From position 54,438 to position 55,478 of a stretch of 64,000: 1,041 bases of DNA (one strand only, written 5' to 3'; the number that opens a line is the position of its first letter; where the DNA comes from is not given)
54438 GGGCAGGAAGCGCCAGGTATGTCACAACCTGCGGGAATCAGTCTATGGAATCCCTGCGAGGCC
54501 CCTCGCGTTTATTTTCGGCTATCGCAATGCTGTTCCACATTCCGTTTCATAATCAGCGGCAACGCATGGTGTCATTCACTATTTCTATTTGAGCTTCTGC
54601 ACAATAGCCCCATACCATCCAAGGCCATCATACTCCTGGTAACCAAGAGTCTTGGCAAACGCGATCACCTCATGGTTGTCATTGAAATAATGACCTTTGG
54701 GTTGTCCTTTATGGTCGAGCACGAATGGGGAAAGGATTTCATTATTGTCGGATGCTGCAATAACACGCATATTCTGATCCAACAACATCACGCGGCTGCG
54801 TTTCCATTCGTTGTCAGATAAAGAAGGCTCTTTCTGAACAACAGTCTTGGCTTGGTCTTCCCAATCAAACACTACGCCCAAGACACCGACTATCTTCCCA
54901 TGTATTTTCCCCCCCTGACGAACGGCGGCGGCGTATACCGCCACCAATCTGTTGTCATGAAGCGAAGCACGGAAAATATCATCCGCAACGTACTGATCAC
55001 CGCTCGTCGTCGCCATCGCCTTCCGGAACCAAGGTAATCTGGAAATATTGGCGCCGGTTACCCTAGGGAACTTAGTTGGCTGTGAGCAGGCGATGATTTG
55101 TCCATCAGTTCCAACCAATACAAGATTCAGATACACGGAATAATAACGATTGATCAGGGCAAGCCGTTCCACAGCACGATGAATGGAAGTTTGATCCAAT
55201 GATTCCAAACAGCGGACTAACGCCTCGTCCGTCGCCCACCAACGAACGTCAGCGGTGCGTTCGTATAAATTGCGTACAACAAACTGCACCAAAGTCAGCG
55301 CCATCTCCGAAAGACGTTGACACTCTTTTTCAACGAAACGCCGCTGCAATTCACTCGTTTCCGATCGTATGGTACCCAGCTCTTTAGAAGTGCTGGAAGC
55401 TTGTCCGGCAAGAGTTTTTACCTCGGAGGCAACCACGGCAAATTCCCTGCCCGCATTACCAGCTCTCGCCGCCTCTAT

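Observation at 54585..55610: Inverted, minimal soluble chemoreceptor: the signalling hairpin tip comes first and the Cache-like sensor last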

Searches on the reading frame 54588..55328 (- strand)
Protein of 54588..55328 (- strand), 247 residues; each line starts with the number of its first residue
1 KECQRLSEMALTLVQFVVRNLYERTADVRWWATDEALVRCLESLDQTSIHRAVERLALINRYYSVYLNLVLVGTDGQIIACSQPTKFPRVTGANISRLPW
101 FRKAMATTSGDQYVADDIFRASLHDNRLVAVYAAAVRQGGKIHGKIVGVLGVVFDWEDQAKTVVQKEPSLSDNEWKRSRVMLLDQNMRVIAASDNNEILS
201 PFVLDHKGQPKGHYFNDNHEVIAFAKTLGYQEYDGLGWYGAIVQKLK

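Call 30: search_protein_representatives(protein=window:54588-55328:-)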
Query: 247 residues. Proteins with E-value up to 0.001 (for the whole library): 850; up to 1e-10: 545; up to 1e-30: 108. The best 150 are listed.
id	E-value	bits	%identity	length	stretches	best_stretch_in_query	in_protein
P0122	3.3e-94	331.3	59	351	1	1-245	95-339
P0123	2.1e-92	325.4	58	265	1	1-245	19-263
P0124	1.3e-86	306.5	55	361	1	2-245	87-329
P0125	1.5e-82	293.2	54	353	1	2-244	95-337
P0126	3.0e-82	292.2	59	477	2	49-246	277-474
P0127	7.2e-82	290.9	52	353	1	3-244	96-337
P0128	2.5e-79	282.6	52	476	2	35-244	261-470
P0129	5.9e-77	274.8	53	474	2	46-244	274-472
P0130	9.2e-76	270.9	53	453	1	3-245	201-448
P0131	1.6e-71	257.1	68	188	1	34-246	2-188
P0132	3.6e-70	252.6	33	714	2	4-245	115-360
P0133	5.9e-70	251.9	48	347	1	4-243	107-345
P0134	7.1e-70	251.7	71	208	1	14-174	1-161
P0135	3.4e-67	242.9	49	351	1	2-246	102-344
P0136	3.3e-63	229.8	47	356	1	3-245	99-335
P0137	5.7e-63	229.1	35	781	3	8-241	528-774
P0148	4.1e-56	206.6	44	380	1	3-243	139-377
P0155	1.6e-49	185.1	32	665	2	12-244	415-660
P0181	9.2e-39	149.8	33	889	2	2-242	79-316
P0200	2.3e-34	135.4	38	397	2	3-244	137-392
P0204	1.0e-33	133.3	31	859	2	10-195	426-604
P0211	7.3e-33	130.5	28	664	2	14-240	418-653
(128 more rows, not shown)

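Call 33: search_protein_families(library=pfam, proteins=[P0181, P0204, P0137, P0155, P0132, P0126, P0130, P0211, P0148, P0200], max_evalue=0.01)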
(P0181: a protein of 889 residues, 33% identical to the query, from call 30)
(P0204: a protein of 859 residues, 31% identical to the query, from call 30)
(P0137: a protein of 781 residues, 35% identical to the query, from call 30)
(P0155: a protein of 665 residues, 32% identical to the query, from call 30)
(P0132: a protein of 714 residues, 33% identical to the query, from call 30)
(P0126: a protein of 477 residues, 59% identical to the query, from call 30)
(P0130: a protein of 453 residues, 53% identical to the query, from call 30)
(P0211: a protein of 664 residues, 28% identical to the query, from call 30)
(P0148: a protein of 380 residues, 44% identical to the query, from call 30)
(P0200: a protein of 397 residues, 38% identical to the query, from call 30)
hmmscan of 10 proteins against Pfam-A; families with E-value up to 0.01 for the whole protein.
P0181 (889 aa): 3 families
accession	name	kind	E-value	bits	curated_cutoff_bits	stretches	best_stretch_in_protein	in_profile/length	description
PF02743.24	dCache_1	-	8.9e-18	65.1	45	2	99-313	26-236/240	Cache domain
PF01584.24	CheW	-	2.3e-12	47.1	23.5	1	716-852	2-136/138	CheW-like domain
PF23846.1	Cache_WalK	-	1.2e-05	26.2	27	1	490-571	14-88/92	WalK sensor protein kinase Chache domain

P0204 (859 aa): 2 families
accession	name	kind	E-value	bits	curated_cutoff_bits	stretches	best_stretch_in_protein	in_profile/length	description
PF01584.24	CheW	-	4e-19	69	23.5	1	701-841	2-136/138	CheW-like domain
PF02743.24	dCache_1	-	4.1e-11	43.3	45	1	468-617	56-194/240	Cache domain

P0137 (781 aa): 1 family
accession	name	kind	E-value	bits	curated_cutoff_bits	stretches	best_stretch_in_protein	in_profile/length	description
PF02743.24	dCache_1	-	2.4e-16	60.4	45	2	520-633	5-113/240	Cache domain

P0155 (665 aa): 1 family
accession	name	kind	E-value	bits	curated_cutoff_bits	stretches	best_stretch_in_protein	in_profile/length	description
PF02743.24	dCache_1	-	3.4e-17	63.2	45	2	85-204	43-152/240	Cache domain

P0132 (714 aa): 2 families
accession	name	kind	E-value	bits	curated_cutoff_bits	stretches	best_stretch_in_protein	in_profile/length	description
PF02743.24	dCache_1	-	1e-21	78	45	2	497-706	33-235/240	Cache domain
PF00015.26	MCPsignal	-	2.1e-21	77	34.6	2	380-443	24-86/172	Methyl-accepting chemotaxis protein (MCP) signalling domain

P0126 (477 aa): 3 families
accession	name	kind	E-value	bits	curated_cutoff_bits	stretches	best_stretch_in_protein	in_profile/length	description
PF00015.26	MCPsignal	-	9e-27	94.4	34.6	1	34-182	2-150/172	Methyl-accepting chemotaxis protein (MCP) signalling domain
PF02743.24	dCache_1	-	9e-05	22.6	45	1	279-435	49-197/240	Cache domain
PF00580.27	UvrD-helicase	-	0.00026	21.2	23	1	116-201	54-136/271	UvrD/REP helicase N-terminal domain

P0130 (453 aa): 3 families
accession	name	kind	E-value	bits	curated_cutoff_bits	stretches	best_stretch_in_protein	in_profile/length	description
PF00015.26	MCPsignal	-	2.2e-28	99.7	34.6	1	51-179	6-131/172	Methyl-accepting chemotaxis protein (MCP) signalling domain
PF02743.24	dCache_1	-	1.9e-07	31.3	45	1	196-408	3-195/240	Cache domain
PF09763.15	Sec3_CC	-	0.00077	19.7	27.1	1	129-191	33-95/133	Exocyst complex component Sec3, coiled-coil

P0211 (664 aa): 1 family
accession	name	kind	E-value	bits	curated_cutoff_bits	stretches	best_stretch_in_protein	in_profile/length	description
PF02743.24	dCache_1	-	1.3e-13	51.5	45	2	435-557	36-151/240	Cache domain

P0148 (380 aa): 1 family
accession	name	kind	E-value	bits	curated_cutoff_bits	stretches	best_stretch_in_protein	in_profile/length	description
PF02743.24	dCache_1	-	4.1e-08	33.5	45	1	167-337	36-191/240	Cache domain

P0200 (397 aa): 1 family
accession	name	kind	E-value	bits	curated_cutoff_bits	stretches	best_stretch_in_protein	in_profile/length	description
PF02743.24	dCache_1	-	0.0029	17.6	45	1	184-285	54-149/240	Cache domain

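Call 47: search_dna_similar(query=window:54588-55328:-, collection=plasmids, mode=protein, max_rows=25, max_evalue=1e-10)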
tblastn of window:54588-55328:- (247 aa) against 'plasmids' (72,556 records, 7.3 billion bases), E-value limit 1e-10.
Records with a match: 11; places in all: 11; records where one place covers at least 80% of the query: 10.
Best place of each record, by identity: <60% 11.
By first word of the organism name: Burkholderia 2; Methylobacterium 2; Paraburkholderia 2; Tistrella 1; Rhizobium 1; Ralstonia 1; Caballeronia 1; Niveispirillum 1.
By predicted mobility (MOB-suite, as given by PLSDB): non-mobilizable 10; conjugative 1.
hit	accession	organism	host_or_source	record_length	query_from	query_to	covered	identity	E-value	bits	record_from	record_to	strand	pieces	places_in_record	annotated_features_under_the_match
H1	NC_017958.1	Tistrella mobilis KA081020-065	-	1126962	4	247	99%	51.6%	1e-78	264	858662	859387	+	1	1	record has no annotation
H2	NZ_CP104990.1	Rhizobium sp. CC-CFT758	cell culture,agricultural soil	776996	2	247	100%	47.4%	2e-72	246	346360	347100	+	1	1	none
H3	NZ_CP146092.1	Ralstonia sp. RRA.1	-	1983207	1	245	99%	45.5%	7e-61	213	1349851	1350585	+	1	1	none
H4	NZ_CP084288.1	Caballeronia zhejiangensis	Anasa tristis,Cell culture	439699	4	244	98%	44.2%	3e-57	202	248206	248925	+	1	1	methyl-accepting chemotaxis protein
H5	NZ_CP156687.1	Burkholderia stagnalis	Bacterial cells,soils collected in ...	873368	2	245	99%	42.4%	7e-55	196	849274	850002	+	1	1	methyl-accepting chemotaxis protein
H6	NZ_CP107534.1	Methylobacterium sp. FF17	-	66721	4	244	98%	42.8%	2e-56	201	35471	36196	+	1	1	methyl-accepting chemotaxis protein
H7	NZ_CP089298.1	Methylobacterium currus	Solanum lycopersicum,single cell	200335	4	244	98%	41.6%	6e-54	193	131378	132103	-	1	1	methyl-accepting chemotaxis protein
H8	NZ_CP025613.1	Niveispirillum cyanobacteriorum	sing cell,cyanobacterial aggregates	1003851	4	245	98%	40.0%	2e-52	189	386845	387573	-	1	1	none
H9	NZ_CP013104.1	Paraburkholderia caribensis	-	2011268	4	245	98%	39.5%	6e-51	185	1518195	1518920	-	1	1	none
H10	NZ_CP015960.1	Paraburkholderia caribensis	Mimosa,single cell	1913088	4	245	98%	39.5%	1e-50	184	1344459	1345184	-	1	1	none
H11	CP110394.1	Burkholderia sp. JSH-S8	Tetrastigma hemsleyanum Diels et Gilg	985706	93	245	62%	40.9%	6e-26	113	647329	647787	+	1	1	hypothetical protein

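Call 60: find_homologous_proteins(query=P0181, region=1-889)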
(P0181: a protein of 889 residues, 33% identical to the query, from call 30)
Query P0181, residues 1-889 (889 aa): 4201 proteins with E <= 0.001 among 8000 candidates; the best 120 are listed.
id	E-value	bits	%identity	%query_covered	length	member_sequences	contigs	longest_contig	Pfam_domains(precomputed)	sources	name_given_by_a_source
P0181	0.0e+0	2014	100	100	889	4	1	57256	PF02743.25,PF01584.25,PF23846.2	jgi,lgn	jgi:chemotaxis signal transduction protein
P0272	0.0e+0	1303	64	100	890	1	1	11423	PF02743.25,PF01584.25,PF23846.2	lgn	-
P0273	0.0e+0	1105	56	100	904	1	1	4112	PF02743.25,PF01584.25,PF23846.2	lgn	-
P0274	0.0e+0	1084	55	100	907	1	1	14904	PF02743.25,PF01584.25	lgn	-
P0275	7.8e-289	978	59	83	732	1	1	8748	PF02743.25,PF23846.2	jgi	jgi:hypothetical protein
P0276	8.1e-279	945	50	99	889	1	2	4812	PF02743.25,PF01584.25,PF23846.2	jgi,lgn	-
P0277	4.4e-276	936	51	96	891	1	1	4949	PF02743.25,PF01584.25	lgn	-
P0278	1.7e-273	928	50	96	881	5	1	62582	PF02743.25,PF01584.25,PF23846.2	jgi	jgi:chemotaxis signal transduction protein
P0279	3.1e-273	927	50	99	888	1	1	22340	PF02743.25,PF01584.25,PF23846.2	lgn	-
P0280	1.4e-272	925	50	98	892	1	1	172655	PF02743.25,PF01584.25,PF23846.2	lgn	-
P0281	1.5e-271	921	51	96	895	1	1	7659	PF02743.25,PF01584.25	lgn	-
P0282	2.5e-269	914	50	96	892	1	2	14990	PF02743.25,PF01584.25,PF23846.2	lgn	-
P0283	3.4e-269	913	51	96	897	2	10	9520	PF02743.25,PF01584.25,PF23846.2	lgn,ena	-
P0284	1.2e-263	895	52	86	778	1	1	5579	PF02743.25,PF23846.2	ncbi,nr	ncbi:MAG: cache domain-containing protein, partial [Cellvibrionaceae bacterium]|nr:cache domain-cont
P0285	1.8e-262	891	48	96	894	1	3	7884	PF02743.25,PF01584.25,PF23846.2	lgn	-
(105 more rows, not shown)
